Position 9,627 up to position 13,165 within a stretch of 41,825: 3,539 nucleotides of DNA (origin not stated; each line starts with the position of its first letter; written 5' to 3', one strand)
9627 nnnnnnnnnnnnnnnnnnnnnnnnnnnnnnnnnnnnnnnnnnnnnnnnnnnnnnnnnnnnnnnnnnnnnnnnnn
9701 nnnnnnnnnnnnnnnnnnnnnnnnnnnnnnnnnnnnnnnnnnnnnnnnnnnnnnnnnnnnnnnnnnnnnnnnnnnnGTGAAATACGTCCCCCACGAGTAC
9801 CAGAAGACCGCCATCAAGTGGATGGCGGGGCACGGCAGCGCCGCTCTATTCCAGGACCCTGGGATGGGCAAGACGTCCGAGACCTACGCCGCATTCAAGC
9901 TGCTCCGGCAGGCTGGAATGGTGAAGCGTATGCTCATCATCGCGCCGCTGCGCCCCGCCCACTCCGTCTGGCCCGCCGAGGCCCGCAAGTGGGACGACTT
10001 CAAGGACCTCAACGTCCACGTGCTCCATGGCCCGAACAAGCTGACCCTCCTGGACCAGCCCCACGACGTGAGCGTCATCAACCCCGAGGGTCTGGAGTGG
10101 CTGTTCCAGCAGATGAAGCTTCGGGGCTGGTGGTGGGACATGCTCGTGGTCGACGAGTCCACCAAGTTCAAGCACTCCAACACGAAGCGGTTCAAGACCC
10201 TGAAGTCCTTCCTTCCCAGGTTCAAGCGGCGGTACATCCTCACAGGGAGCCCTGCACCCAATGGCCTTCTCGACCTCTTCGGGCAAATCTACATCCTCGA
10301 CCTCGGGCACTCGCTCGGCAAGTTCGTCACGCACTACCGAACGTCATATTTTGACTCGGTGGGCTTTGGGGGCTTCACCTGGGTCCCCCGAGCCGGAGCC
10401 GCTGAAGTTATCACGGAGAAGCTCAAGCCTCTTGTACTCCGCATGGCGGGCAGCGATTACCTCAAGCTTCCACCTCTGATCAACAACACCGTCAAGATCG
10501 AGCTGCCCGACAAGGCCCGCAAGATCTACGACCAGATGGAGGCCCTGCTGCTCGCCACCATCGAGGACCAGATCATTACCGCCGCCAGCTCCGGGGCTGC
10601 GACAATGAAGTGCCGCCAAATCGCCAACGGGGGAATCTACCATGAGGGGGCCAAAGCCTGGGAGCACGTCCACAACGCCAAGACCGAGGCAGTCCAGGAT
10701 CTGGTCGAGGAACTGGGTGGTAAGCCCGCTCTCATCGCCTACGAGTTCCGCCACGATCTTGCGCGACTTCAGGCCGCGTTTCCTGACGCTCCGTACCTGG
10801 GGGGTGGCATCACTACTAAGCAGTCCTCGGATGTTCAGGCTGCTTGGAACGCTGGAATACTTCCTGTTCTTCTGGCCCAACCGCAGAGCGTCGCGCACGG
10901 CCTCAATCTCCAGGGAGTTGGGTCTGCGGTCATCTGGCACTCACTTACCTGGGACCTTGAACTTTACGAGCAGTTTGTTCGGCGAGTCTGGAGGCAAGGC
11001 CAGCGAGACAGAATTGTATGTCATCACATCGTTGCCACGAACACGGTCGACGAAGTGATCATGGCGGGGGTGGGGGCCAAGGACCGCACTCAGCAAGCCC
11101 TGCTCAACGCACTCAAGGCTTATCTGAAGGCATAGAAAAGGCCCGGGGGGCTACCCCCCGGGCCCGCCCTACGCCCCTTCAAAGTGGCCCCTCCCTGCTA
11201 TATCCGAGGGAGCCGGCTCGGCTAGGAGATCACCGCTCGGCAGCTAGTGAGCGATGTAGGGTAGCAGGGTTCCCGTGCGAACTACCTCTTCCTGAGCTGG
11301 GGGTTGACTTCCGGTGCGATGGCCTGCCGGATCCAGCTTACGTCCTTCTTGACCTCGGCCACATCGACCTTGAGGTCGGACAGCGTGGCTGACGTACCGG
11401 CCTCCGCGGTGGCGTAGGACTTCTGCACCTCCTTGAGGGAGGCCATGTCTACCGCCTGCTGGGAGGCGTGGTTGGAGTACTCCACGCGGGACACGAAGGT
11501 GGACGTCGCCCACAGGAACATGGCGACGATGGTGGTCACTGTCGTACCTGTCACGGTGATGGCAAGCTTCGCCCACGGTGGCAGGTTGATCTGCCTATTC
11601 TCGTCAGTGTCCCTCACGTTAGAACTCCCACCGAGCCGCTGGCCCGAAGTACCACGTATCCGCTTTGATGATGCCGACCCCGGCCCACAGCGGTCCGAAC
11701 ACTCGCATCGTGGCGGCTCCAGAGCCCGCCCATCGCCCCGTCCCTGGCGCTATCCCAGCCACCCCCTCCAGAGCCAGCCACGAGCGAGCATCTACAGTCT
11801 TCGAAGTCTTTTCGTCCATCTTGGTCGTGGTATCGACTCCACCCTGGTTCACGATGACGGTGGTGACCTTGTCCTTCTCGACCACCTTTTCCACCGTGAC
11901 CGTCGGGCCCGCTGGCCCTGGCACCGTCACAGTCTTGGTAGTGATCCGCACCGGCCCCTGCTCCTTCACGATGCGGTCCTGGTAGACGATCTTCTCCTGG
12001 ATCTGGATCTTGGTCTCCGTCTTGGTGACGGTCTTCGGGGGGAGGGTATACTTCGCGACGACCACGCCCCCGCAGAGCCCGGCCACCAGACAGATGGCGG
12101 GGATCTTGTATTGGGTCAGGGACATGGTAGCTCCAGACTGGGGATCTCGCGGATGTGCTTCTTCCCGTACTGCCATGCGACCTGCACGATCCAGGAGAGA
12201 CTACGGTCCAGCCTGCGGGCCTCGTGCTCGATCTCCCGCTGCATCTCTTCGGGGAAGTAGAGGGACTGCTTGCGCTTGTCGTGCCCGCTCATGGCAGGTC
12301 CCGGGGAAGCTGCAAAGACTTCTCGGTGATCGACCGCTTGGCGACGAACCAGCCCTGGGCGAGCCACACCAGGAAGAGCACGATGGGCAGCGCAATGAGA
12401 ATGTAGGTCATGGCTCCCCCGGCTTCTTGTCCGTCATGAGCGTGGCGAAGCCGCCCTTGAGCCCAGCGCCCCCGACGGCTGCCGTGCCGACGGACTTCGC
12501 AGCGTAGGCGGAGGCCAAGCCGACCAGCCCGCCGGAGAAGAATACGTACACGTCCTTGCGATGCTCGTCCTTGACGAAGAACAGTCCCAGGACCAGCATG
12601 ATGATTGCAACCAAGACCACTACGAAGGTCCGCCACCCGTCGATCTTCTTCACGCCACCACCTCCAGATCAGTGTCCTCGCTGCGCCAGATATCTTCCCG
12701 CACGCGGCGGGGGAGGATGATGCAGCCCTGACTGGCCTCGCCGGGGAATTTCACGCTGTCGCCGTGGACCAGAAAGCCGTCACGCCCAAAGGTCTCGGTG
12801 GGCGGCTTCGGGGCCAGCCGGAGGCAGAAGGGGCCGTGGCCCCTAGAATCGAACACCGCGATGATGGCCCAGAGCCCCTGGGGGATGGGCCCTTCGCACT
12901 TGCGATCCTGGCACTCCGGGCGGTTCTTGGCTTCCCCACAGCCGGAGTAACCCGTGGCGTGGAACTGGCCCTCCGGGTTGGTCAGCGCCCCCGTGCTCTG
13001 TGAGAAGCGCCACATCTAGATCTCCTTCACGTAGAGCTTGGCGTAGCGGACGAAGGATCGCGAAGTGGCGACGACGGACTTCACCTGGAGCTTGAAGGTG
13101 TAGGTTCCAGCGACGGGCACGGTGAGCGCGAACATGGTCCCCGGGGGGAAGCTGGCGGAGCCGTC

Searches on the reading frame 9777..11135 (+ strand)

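Call 25: search_protein_families(library=pfam, proteins=[window:9777-11135:+], max_evalue=0.01)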
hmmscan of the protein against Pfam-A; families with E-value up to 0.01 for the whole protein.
window:9777-11135:+ (452 aa): 4 families
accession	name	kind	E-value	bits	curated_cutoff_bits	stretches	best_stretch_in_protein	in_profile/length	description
PF00176.29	SNF2-rel_dom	-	7.5e-21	74.9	24.9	1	8-270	1-269/290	SNF2-related domain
PF00271.37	Helicase_C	-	6e-05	23.7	23.5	1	302-408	2-110/110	Helicase conserved C-terminal domain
PF00270.35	DEAD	-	0.0012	19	26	1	7-146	2-145/167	DEAD/DEAH box helicase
PF13245.12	AAA_19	-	0.0051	17.4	25.1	0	9-62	1-54/134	AAA domain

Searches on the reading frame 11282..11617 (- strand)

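Call 25: search_protein_families(library=pfam, proteins=[window:11282-11617:-], max_evalue=0.01)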
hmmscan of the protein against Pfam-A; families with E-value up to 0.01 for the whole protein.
window:11282-11617:- (111 aa): 1 family
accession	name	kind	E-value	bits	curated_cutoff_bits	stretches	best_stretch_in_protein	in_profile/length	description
PF07798.16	CCDC90-like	-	0.0055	17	33.5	1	18-92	19-94/175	Coiled-coil domain-containing protein 90-like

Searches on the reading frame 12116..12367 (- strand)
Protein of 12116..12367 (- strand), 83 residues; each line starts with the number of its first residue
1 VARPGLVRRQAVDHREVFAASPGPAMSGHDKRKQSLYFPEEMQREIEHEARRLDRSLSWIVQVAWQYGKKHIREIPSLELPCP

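Call 102: search_protein_families(library=pfam, proteins=[window:12116-12367:-], max_evalue=0.01)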
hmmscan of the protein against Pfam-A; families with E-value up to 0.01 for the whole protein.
window:12116-12367:- (83 aa): 1 family
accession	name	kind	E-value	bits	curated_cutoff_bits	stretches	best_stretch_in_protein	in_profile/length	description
PF01402.27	RHH_1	-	0.0083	16.5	20.5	0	37-61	5-29/39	Ribbon-helix-helix protein, copG family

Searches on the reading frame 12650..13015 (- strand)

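Call 25: search_protein_families(library=pfam, proteins=[window:12650-13015:-], max_evalue=0.01)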
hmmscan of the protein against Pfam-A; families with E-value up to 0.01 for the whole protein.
window:12650-13015:- (121 aa): 1 family
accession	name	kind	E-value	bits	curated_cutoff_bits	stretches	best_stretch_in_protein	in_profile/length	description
PF10908.13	Tlde1_dom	-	5.3e-11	43.4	30.1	1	21-113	4-108/120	Tlde1 domain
